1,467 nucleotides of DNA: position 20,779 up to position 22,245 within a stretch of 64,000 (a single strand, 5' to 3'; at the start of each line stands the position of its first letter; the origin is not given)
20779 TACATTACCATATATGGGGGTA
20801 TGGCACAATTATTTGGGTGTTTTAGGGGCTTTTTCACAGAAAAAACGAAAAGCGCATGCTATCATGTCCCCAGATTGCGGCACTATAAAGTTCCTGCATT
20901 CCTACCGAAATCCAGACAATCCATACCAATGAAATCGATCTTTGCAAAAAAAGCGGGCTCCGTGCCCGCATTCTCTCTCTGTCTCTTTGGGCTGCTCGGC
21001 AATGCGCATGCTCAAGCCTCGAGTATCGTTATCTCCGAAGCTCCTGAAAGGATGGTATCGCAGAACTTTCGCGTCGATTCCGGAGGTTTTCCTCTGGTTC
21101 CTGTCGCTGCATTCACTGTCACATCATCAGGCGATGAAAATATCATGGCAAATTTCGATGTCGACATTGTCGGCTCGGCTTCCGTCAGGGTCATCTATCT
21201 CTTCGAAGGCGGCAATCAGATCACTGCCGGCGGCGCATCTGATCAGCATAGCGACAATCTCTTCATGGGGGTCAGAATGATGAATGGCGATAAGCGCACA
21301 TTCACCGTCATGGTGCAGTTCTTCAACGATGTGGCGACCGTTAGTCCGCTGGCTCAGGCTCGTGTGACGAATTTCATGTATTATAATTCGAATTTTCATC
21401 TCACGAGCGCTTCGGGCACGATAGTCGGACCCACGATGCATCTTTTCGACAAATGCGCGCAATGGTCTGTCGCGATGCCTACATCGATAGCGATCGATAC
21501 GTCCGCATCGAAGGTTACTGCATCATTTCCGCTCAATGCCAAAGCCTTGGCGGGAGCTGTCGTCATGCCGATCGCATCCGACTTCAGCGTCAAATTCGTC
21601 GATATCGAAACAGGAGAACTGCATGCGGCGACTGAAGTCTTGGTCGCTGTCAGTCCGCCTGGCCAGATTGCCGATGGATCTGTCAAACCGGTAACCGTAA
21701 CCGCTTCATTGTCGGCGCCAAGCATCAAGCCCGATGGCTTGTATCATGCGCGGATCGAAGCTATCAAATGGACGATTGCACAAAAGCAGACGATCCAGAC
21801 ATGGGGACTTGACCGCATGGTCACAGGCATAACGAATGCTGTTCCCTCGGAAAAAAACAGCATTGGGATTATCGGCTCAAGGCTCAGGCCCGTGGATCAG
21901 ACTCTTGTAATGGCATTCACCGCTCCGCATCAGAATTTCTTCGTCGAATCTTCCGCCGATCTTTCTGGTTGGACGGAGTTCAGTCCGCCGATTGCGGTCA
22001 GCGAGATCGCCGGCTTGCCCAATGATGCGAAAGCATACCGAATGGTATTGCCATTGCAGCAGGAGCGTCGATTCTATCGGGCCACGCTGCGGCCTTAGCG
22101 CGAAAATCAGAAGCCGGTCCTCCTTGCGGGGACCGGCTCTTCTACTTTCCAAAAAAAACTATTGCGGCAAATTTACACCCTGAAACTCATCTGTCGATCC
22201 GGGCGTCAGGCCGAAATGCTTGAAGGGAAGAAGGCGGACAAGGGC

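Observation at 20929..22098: Secreted hypothetical protein sharing a C-terminal DL(A/S)SGW...RF(Y/F)R module with the 49040 gene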

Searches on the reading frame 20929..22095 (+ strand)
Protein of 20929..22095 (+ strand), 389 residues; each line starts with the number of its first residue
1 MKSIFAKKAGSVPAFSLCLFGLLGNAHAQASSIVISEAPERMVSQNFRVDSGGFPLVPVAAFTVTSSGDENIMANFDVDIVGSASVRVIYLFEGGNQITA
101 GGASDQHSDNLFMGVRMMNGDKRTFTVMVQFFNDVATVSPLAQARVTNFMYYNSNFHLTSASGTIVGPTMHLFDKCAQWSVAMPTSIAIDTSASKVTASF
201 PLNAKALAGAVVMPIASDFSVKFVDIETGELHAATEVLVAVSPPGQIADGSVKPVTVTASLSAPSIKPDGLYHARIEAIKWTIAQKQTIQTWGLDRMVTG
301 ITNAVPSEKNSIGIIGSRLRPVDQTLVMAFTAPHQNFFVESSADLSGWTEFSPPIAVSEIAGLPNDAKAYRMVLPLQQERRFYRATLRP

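Call 4: search_protein_families(library=pfam, proteins=[window:20929-22095:+], max_evalue=1)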
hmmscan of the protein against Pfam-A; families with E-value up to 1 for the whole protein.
window:20929-22095:+ (389 aa): 0 families

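Call 5: search_protein_families(library=ncbifam, proteins=[window:20929-22095:+], max_evalue=1)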
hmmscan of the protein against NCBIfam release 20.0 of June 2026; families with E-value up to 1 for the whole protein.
window:20929-22095:+ (389 aa): 0 families

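Call 8: find_homologous_proteins(query=window:20929-22095:+, max_evalue=0.01)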
Query window:20929-22095:+ (389 aa): 2 proteins with E <= 0.01 among 8000 candidates.
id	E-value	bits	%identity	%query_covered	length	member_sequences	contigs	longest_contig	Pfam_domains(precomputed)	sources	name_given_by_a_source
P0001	1.5e-252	855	100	100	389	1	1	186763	-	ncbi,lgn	-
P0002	1.2e-162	559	67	100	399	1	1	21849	-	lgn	-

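Call 10: find_encoding_contigs(protein=P0002, flank=10000, max_places=4)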
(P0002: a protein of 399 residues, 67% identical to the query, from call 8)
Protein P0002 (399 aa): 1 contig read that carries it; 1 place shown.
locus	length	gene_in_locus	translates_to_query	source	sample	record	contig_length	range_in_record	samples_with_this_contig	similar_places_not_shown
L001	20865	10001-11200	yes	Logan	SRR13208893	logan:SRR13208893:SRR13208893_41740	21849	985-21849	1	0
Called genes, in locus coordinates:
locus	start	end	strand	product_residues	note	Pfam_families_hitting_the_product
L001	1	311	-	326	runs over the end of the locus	PF00890:FAD_binding_2 (faint), PF01134:GIDA (faint), PF03486:HI0933_like (faint), PF07992:Pyr_redox_2, PF12831:FAD_oxidored (faint), PF13738:Pyr_redox_3, PF00070:Pyr_redox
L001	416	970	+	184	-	-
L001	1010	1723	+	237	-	-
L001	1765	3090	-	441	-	PF00091:Tubulin, PF12327:FtsZ_C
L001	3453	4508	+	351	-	PF10646:Germane (weak)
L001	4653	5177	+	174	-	-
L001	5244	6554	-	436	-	PF02491:SHS2_FTSA, PF14450:FtsA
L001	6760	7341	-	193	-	-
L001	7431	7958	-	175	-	PF02130:YbeY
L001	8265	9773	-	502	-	PF03129:HGTP_anticodon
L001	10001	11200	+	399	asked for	-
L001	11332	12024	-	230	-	PF10502:Peptidase_S26, PF00717:Peptidase_S24 (weak)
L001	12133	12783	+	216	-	PF01195:Pept_tRNA_hydro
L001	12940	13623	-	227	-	-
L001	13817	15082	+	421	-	-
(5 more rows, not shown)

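Call 20: find_related_loci(query=A4, collection=genome_contigs, flank=10000)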
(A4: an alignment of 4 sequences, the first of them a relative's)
Query A4 (587 aa) in genome_contigs; peptide patterns used: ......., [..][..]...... (x = any residue, [..] = any of these).
15 stretches matched a pattern, but none encodes a relative of the query by tblastn (E <= 1e-3).

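Call 30: search_protein_representatives(alignment_id=A1)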
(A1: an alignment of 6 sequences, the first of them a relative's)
Query: 6 sequences, 587 profile positions. Proteins with E-value up to 0.001 (for the whole library): 162; up to 1e-10: 100; up to 1e-30: 26. The best 150 are listed.
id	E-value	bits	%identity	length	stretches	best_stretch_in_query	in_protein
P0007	1.3e-237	806.5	-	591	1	1-586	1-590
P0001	2.5e-128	445.7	-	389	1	1-384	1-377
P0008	1.2e-82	294.9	-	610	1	1-587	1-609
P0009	1.4e-81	291.3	-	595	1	9-587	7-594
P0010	2.1e-78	280.8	-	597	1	1-583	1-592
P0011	1.6e-74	268.0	-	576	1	4-586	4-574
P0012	8.9e-73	262.2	-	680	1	1-544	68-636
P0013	4.5e-71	256.6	-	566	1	1-585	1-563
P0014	1.2e-64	235.4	-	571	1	1-546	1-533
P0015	2.4e-56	208.0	-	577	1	6-583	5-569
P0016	1.0e-51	192.7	-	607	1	1-555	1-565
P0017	1.9e-51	191.8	-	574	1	10-545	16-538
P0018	5.3e-48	180.4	-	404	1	5-382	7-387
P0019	5.3e-48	180.4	-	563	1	19-553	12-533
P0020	9.4e-39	149.9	-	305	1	7-319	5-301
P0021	7.3e-38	146.9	-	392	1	3-351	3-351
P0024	1.2e-37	146.2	-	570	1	16-546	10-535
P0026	2.8e-36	141.7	-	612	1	25-318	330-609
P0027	1.2e-35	139.7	-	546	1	41-572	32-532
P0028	6.6e-33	130.6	-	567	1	171-584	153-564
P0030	5.7e-32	127.5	-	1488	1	26-319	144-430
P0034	4.1e-29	118.1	-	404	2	4-333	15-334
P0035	4.2e-29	118.0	-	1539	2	22-387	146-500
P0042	1.3e-25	106.5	-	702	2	18-291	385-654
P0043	1.7e-25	106.1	-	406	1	9-333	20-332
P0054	1.4e-20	89.8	-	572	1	147-547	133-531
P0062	4.0e-19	85.1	-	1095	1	27-275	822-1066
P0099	5.6e-12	61.5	-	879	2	15-269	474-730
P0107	3.8e-10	55.4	-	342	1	17-320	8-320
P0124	8.3e-08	47.7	-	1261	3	53-136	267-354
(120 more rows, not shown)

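Call 42: find_encoding_contigs(protein=P0034, flank=10000, max_places=3)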
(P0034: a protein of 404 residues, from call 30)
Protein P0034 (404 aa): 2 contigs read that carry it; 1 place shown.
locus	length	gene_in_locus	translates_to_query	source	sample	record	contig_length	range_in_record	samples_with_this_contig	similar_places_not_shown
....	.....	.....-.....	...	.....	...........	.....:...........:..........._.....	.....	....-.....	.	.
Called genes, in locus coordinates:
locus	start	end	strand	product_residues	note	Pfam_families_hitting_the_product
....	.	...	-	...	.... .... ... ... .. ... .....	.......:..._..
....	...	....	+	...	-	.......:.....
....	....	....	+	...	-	-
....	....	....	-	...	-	-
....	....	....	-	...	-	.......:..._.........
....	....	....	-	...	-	-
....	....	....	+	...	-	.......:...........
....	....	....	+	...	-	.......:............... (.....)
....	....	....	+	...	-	-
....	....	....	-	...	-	-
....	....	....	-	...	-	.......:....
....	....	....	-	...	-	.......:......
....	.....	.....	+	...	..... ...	-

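Call 46: find_related_loci(query=A8, collection=genome_contigs, flank=10000)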
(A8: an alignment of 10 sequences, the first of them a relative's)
Query A8 (574 aa) in genome_contigs; peptide patterns used: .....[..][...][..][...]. (x = any residue, [..] = any of these).
15 stretches matched a pattern; 9 encode a relative of the query (tblastn E <= 1e-3); 9 distinct loci.
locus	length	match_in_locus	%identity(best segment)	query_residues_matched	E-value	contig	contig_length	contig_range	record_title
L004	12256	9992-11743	31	15-574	3e-72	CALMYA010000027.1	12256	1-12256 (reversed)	MAG TPA_asm: uncultured bacterium isolate SRR6158316_bin.29_CONCOCT_v1.1_MAG genome assembly, contig: ERZ1749643.690, wh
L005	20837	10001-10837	43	34-313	7e-56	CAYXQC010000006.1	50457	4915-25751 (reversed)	MAG TPA_asm: uncultured Candidatus Saccharibacteria bacterium isolate SRP219642_co7_377 genome assembly, contig: NODE_86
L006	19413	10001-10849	38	32-313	2e-46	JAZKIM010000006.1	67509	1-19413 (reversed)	MAG: Patescibacteria group bacterium isolate ADI_DC_SW_02_SPN_11032020-bin031_1 DCSW02SPN_B031_1_000000000006, whole gen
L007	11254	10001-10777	34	44-305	1e-34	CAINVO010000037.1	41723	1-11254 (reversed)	uncultured bacterium isolate C24_bin-2235 genome assembly, contig: bin-2235:37/45, whole genome shotgun sequence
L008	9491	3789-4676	30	32-306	4e-16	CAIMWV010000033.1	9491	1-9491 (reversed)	MAG: Candidatus Staskawiczbacteria bacterium isolate AlinenSediments_bin-0833 genome assembly, contig: bin-0833:33/35, w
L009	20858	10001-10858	35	32-313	3e-38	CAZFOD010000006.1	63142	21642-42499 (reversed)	MAG TPA_asm: uncultured Candidatus Saccharibacteria bacterium isolate SRP150892_co2_66 genome assembly, contig: NODE_473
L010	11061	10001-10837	26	32-305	4e-15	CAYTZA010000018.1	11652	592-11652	MAG TPA_asm: uncultured Candidatus Saccharibacteria bacterium isolate SRP286056_co1_600 genome assembly, contig: NODE_70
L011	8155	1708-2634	25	37-310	2e-11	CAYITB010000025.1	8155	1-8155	MAG TPA_asm: uncultured Candidatus Saccharibacteria bacterium isolate ERP119705_co3_790 genome assembly, contig: NODE_11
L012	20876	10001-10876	26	34-305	2e-7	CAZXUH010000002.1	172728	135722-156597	MAG TPA_asm: uncultured Candidatus Saccharibacteria bacterium isolate SRP292972_co3_33 genome assembly, contig: NODE_120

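Call 54: search_protein_families(library=pfam, proteins=[P0030, P0035, P0099, P0062, P0124, P0026, P0042, P0107, P0017, P0034], max_evalue=0.01)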
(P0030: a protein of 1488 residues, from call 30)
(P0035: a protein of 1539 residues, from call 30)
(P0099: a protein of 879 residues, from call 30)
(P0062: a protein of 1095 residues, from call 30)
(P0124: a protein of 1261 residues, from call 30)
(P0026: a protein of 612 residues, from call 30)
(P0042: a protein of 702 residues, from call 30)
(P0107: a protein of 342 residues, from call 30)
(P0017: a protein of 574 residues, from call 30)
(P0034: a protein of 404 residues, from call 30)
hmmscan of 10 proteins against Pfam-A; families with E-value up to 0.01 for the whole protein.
P0030 (1488 aa): 4 families
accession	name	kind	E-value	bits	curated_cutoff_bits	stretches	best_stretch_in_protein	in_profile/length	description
PF01471.23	PG_binding_1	-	1.4e-26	92.9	23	3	45-101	1-55/57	Putative peptidoglycan binding domain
PF10342.15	Kre9_KNH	-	7.2e-11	43.1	24.6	1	808-888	1-84/94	Kre9/KNH-like N-terminal Ig-like domain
PF07705.17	CARDB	-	7.6e-11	42.6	22.7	1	1142-1256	3-101/101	CARDB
PF14610.12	Psg1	-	2.6e-05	24.5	30.1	1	807-875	28-103/186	Ykl077w/Psg1 (Pma1 Stabilization in Golgi)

P0035 (1539 aa): 2 families
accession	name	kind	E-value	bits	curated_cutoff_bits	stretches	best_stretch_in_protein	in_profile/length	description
PF01471.23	PG_binding_1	-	1.3e-12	48.1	23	1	49-106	1-56/57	Putative peptidoglycan binding domain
PF10342.15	Kre9_KNH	-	2.7e-09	38.1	24.6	1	702-772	1-69/94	Kre9/KNH-like N-terminal Ig-like domain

P0099 (879 aa): 4 families
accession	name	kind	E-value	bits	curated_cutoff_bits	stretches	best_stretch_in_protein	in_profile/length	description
PF01471.23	PG_binding_1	-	5.2e-22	78.2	23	2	820-872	2-55/57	Putative peptidoglycan binding domain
PF00404.24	Dockerin_1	-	0.00068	20.2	22.9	0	144-162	34-52/57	Dockerin type I domain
PF09374.15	PG_binding_3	-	0.0028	18.2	24.6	0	58-90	3-35/76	Predicted Peptidoglycan domain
PF00036.39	EF-hand_1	-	0.0092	15.9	25.4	0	206-221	9-24/29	EF hand domain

P0062 (1095 aa): 4 families
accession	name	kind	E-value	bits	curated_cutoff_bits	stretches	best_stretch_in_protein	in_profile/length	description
PF01471.23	PG_binding_1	-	2.8e-28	98.3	23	2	75-129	3-57/57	Putative peptidoglycan binding domain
PF00404.24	Dockerin_1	-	4.2e-12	46.5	22.9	2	758-807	2-52/57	Dockerin type I domain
PF10342.15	Kre9_KNH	-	2.6e-06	28.5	24.6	1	206-288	5-94/94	Kre9/KNH-like N-terminal Ig-like domain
PF08823.16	PG_binding_2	-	0.0086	16.7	21.1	0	305-349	13-55/74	Putative peptidoglycan binding domain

P0124 (1261 aa): 1 family
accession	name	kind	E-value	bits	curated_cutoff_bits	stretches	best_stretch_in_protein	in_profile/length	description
PF06280.18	fn3_5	-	0.0088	17.2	27.6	0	786-838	32-84/112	Fn3-like domain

P0026 (612 aa): 1 family
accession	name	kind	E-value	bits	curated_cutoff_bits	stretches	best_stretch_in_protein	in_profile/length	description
PF01471.23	PG_binding_1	-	1.5e-09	38.3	23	1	39-98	1-56/57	Putative peptidoglycan binding domain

P0042 (702 aa): 2 families
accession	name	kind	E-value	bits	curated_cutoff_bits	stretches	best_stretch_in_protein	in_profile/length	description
PF01471.23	PG_binding_1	-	1.2e-08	35.4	23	1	242-302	1-57/57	Putative peptidoglycan binding domain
PF10342.15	Kre9_KNH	-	0.005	18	24.6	1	67-144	2-78/94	Kre9/KNH-like N-terminal Ig-like domain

P0107 (342 aa): 1 family
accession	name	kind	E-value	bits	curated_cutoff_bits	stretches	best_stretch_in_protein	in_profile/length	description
PF07589.16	PEP-CTERM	-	0.0085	16.6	20.7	0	320-342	1-24/24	PEP-CTERM motif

P0017 (574 aa): 0 families

P0034 (404 aa): 0 families

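Call 57: find_encoding_contigs(protein=P0001, flank=1000, max_places=3)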
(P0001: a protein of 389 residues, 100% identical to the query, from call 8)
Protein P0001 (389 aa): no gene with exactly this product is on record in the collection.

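Call 61: search_protein_families(library=pfam, proteins=[P0010, P0011, P0013, P0014, P0015, P0019, P0024, P0027, P0054, P0028], max_evalue=1)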
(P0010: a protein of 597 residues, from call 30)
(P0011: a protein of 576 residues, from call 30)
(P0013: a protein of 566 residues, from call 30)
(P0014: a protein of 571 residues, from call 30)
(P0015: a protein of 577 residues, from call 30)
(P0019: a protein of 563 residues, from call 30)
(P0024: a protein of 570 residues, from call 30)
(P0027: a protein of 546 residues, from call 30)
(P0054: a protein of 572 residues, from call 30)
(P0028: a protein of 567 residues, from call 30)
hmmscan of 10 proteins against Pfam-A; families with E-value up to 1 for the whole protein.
P0010 (597 aa): 0 families

P0011 (576 aa): 0 families

P0013 (566 aa): 0 families

P0014 (571 aa): 0 families

P0015 (577 aa): 0 families

P0019 (563 aa): 0 families

P0024 (570 aa): 1 family
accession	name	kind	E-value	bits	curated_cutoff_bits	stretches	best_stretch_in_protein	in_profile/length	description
PF13163.11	DUF3999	-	0.0053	16.4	30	1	516-568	142-193/424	Protein of unknown function (DUF3999)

P0027 (546 aa): 1 family
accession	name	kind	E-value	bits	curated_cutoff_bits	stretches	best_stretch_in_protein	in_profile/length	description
PF23868.1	Mmc1_C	-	0.064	13.3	27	1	205-279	95-167/175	Mmc1 C-terminal domain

P0054 (572 aa): 0 families

P0028 (567 aa): 1 family
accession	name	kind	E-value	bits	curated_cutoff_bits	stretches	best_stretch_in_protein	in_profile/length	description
PF04797.18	Herpes_ORF11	-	0.12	11.6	27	0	37-137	198-299/375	Herpesvirus dUTPase protein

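Call 62: list_cluster_members(proteins=[P0008, P0009, P0010, P0011, P0013, P0017, P0018, P0021, P0034, P0043])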
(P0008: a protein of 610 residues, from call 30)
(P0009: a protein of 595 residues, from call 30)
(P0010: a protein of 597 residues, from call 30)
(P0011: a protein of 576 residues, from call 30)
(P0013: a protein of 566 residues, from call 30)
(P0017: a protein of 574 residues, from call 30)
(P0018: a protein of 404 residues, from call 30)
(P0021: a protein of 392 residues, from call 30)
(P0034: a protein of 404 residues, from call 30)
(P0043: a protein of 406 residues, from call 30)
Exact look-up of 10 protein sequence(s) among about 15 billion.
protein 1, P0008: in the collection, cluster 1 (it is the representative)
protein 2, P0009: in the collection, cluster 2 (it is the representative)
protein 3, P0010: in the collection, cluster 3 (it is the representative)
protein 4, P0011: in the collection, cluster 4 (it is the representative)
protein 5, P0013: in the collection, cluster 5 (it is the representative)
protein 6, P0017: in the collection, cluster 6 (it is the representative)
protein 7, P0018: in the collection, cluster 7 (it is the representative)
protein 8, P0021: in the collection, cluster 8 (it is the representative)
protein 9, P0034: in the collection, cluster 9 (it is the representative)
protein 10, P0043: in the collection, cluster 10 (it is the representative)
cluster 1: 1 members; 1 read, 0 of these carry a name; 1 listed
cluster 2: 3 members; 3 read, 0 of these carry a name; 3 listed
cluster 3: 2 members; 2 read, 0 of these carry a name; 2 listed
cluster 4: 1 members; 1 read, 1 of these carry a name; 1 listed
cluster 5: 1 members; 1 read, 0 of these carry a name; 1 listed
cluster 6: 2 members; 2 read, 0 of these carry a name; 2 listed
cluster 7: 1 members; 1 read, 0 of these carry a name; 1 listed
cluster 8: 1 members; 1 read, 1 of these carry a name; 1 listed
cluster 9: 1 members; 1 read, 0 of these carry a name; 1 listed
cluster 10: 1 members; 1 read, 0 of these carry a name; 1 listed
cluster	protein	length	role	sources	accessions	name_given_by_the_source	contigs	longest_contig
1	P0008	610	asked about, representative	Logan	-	-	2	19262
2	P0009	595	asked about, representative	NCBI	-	-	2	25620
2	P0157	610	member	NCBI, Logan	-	-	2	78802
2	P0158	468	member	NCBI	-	-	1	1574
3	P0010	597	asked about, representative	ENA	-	-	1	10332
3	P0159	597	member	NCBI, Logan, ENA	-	-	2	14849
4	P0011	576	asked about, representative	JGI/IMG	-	hypothetical protein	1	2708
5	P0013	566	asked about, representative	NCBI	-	-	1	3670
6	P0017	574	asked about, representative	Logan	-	-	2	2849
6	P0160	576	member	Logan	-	-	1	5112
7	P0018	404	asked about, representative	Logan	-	-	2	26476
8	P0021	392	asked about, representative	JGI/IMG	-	hypothetical protein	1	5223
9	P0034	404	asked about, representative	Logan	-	-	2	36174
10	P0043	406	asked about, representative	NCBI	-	-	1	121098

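Call 63: find_encoding_contigs(protein=P0043, flank=10000, max_places=2)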
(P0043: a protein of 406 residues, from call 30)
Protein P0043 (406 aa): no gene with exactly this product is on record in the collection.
